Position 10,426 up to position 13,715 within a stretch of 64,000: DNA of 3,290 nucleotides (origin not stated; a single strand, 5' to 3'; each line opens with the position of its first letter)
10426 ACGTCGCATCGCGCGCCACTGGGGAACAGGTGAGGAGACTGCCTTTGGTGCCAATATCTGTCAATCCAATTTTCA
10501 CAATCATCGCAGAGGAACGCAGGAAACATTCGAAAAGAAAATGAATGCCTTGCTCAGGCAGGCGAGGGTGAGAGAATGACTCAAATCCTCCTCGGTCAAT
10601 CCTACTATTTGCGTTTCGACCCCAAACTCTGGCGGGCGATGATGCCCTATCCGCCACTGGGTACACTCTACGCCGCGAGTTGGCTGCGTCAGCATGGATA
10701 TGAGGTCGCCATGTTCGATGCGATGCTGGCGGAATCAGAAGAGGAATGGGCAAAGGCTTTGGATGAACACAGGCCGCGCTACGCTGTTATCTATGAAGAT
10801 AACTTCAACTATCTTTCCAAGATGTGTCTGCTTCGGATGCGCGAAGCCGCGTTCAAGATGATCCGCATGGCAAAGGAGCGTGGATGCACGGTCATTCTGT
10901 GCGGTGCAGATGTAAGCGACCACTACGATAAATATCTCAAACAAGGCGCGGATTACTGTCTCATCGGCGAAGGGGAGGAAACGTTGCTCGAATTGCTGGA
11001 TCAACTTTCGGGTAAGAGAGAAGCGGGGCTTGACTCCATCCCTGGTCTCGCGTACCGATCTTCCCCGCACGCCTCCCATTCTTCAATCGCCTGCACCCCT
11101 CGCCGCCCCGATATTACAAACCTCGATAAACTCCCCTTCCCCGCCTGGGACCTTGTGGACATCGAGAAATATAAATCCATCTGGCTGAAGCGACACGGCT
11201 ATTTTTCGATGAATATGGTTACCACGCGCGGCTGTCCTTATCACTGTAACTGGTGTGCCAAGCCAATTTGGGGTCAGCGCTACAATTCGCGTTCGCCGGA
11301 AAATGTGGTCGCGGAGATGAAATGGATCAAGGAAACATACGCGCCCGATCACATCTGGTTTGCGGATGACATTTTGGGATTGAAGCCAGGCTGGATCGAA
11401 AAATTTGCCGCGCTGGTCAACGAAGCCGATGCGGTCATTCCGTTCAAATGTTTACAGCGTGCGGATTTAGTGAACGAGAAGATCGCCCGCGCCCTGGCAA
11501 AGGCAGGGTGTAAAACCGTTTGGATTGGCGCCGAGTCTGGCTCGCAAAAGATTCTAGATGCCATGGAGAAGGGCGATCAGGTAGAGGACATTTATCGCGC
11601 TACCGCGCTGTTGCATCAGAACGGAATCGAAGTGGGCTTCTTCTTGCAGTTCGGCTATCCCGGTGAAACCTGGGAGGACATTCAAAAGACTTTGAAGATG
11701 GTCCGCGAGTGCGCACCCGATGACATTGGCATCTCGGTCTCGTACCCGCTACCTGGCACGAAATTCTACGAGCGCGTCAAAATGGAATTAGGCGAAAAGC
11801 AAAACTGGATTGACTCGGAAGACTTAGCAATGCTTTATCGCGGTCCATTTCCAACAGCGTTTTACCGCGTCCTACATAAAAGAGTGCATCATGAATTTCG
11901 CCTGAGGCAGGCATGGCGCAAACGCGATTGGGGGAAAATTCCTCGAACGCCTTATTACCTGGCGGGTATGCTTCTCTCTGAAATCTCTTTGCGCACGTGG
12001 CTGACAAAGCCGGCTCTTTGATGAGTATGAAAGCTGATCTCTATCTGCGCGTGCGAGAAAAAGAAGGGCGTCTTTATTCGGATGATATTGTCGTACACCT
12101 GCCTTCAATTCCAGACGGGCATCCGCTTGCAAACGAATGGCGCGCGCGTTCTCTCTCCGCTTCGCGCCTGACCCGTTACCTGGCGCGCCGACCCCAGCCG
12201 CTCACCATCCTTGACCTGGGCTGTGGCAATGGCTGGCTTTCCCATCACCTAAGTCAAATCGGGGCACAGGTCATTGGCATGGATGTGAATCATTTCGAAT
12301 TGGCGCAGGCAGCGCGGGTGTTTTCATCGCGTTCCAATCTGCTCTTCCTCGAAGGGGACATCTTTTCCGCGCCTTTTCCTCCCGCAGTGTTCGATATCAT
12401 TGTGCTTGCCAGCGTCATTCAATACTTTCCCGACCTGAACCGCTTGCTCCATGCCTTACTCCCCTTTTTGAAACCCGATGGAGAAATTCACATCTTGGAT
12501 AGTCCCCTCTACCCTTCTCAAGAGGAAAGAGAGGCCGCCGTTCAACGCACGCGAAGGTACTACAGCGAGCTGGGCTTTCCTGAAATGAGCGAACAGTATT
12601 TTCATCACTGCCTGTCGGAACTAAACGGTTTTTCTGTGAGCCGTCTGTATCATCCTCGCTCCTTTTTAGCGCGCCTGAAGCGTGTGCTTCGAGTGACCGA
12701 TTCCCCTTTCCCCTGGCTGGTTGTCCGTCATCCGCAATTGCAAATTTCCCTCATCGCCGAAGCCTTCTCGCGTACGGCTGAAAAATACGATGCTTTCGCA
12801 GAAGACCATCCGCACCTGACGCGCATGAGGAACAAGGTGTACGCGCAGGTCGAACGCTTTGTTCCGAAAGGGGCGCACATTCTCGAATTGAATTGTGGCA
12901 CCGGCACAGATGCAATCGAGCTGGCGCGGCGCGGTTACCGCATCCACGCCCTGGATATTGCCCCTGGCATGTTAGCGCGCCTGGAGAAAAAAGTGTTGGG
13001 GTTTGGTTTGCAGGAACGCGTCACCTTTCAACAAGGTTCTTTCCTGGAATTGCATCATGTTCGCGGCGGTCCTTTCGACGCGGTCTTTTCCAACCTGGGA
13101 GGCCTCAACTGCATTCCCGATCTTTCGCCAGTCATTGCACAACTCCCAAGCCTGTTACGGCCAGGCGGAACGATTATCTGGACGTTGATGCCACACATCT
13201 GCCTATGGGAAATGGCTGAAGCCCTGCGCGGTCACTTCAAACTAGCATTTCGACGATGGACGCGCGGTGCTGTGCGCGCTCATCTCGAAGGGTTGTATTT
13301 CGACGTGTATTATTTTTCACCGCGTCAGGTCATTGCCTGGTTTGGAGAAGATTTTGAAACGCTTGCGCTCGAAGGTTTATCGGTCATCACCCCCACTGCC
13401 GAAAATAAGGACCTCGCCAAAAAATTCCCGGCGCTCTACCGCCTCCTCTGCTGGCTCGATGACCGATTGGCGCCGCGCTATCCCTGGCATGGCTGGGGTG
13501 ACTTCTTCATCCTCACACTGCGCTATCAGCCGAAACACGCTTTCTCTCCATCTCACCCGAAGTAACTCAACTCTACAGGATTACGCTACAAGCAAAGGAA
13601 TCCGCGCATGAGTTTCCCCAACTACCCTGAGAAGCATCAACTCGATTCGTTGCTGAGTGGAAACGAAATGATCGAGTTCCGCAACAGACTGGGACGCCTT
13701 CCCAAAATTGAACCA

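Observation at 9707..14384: NTase-like / class-B radical SAM / double methyltransferase / nucleoside-phosphorylase operon divergent from a glycan-assembly cluster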

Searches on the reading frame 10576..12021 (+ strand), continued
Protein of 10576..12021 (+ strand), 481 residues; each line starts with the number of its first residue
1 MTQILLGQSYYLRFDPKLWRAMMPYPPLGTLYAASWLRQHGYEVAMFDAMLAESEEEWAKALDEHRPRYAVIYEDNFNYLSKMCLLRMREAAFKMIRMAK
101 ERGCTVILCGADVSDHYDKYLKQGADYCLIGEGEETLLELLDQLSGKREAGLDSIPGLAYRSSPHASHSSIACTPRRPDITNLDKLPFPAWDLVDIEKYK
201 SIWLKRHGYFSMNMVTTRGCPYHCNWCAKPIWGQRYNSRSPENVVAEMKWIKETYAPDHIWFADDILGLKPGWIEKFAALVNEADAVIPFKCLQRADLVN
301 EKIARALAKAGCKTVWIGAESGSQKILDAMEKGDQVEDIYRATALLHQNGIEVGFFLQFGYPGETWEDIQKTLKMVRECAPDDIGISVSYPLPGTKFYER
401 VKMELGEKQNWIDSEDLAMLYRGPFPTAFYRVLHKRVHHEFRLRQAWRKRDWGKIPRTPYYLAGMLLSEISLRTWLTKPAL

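Call 94: search_protein_families(library=padloc, proteins=[window:10576-12021:+], max_evalue=0.001)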
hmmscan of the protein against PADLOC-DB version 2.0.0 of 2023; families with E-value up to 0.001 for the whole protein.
window:10576-12021:+ (481 aa): 1 family
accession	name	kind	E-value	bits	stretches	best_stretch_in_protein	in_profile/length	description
PDLC04689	PDC-M51A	-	5e-08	30.2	1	197-380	166-353/420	-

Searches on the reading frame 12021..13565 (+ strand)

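Call 5: search_protein_families(library=pfam, proteins=[window:12021-13565:+], max_evalue=0.01)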
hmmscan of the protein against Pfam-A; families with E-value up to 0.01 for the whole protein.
window:12021-13565:+ (514 aa): 18 families
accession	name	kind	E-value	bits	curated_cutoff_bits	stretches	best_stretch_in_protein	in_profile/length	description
PF13649.12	Methyltransf_25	-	1.3e-34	119.2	27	2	63-154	1-97/97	Methyltransferase domain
PF08241.18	Methyltransf_11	-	4.2e-32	111.1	21.2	2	64-156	1-93/95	Methyltransferase domain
PF13847.12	Methyltransf_31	-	9.1e-31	106.9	27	2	62-181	6-129/145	Methyltransferase domain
PF08242.18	Methyltransf_12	-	1.4e-25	90.3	30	2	288-385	1-98/98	Methyltransferase domain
PF13489.12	Methyltransf_23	-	7.1e-25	88.1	27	2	41-204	5-159/164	Methyltransferase domain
PF01209.24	Ubie_methyltran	-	2.1e-15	57.2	20.1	2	246-403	10-167/233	ubiE/COQ5 methyltransferase family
PF03848.20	TehB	-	6.5e-08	32.7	20.4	1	59-102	30-73/193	Tellurite resistance protein TehB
PF09445.16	Methyltransf_15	-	6.7e-08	32.7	22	1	286-344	3-61/165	RNA cap guanine-N2 methyltransferase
PF05175.20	MTS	-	3.1e-05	24.1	23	1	61-128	33-103/170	Methyltransferase small domain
PF00891.24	Methyltransf_2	-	6.6e-05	22.8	22.3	1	62-163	65-169/210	O-methyltransferase domain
PF07021.18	MetW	-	0.00013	22.1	21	0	62-147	16-99/193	Methionine biosynthesis protein MetW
PF05401.17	NodS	-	0.00022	21.6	24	1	62-155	46-141/201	Nodulation protein S (NodS)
PF05724.17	TPMT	-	0.00059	20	26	0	283-373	37-128/218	Thiopurine S-methyltransferase (TPMT)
PF13679.12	Methyltransf_32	-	0.00092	19.6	27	1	53-98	19-70/143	Methyltransferase domain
PF12847.13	Methyltransf_18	-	0.0026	18.2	27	0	276-344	7-77/151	Methyltransferase domain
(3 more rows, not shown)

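Call 6: search_protein_families(library=ncbifam, proteins=[window:12021-13565:+], max_evalue=0.01)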
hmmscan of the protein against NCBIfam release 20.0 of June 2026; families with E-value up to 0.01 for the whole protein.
window:12021-13565:+ (514 aa): 68 families (the best 25 are shown)
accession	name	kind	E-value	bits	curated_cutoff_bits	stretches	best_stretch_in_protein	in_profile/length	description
NF043040.1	corrin_prot_MT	hypoth_equivalog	3.5e-29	101.8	180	2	266-386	27-146/216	corrinoid protein-associated methyltransferase CpaM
TIGR02072.1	BioC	equivalog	1.4e-28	100.3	184.95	2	47-204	20-181/244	malonyl-ACP O-methyltransferase BioC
NF007610.0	PRK10258.1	equivalog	9.1e-24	84.1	342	2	45-156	29-136/251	malonyl-ACP O-methyltransferase BioC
TIGR02021.1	BchM-ChlM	equivalog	2.4e-19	69.6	158.9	2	268-356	39-123/218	magnesium protoporphyrin IX methyltransferase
TIGR01934.1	MenG_MenH_UbiE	subfamily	4.3e-19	68.7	158.35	2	40-192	27-170/223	ubiquinone/menaquinone biosynthesis methyltransferase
NF045667.1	MTase_DVU1556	equivalog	5.8e-19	68.4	155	2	54-170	17-129/213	DVU_1556 family methyltransferase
NF041536.1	ArsM_DUF2284_UU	exception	6.3e-19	67.6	575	2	281-386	74-179/459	arsenite methyltransferase/DUF2284 domain selenoprotein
NF001244.0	PRK00216.1-5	equivalog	1.9e-18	66.6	216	2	57-192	50-182/236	bifunctional demethylmenaquinone methyltransferase/2-methoxy-6-polyprenyl-1,4-benzoquinol methylase UbiE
TIGR01983.1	UbiG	equivalog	2.1e-18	66.5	102.95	2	58-157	48-150/228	bifunctional 2-polyprenyl-6-hydroxyphenol methylase/3-demethylubiquinol 3-O-methyltransferase UbiG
NF041537.1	ArsM_AhpD_UU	exception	3.2e-16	59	510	2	281-386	74-179/345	arsenite methyltransferase/AhpD domain selenoprotein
NF001241.0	PRK00216.1-2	equivalog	9.8e-16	58.1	327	2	246-388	14-148/231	demethylmenaquinone methyltransferase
NF008823.0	PRK11873.1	subfamily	8.9e-15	54.9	263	2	62-160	80-183/272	arsenite methyltransferase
NF041820.1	daptide_MTase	equivalog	1.4e-14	54.1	175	2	273-344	29-99/243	daptide-type RiPP biosynthesis methyltransferase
NF047649.1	MTase_UXPK_star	exception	7e-14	51.5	460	2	62-163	80-186/283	methyltransferase/UXPK-star double selenoprotein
NF008264.0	PRK11036.1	equivalog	1.3e-12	47.8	366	2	281-395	42-155/261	tRNA uridine 5-oxyacetic acid(34) methyltransferase CmoM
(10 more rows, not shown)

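Call 94: search_protein_families(library=padloc, proteins=[window:12021-13565:+], max_evalue=0.001)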
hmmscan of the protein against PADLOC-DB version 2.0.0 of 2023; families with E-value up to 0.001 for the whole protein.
window:12021-13565:+ (514 aa): 2 families
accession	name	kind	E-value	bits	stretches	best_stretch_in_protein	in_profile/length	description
PDLC04134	mad2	-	5.2e-39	132.4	2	281-395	289-401/492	mads_2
PDLC02655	DrmMII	-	2.6e-05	21.7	0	62-92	2-32/323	DrmMII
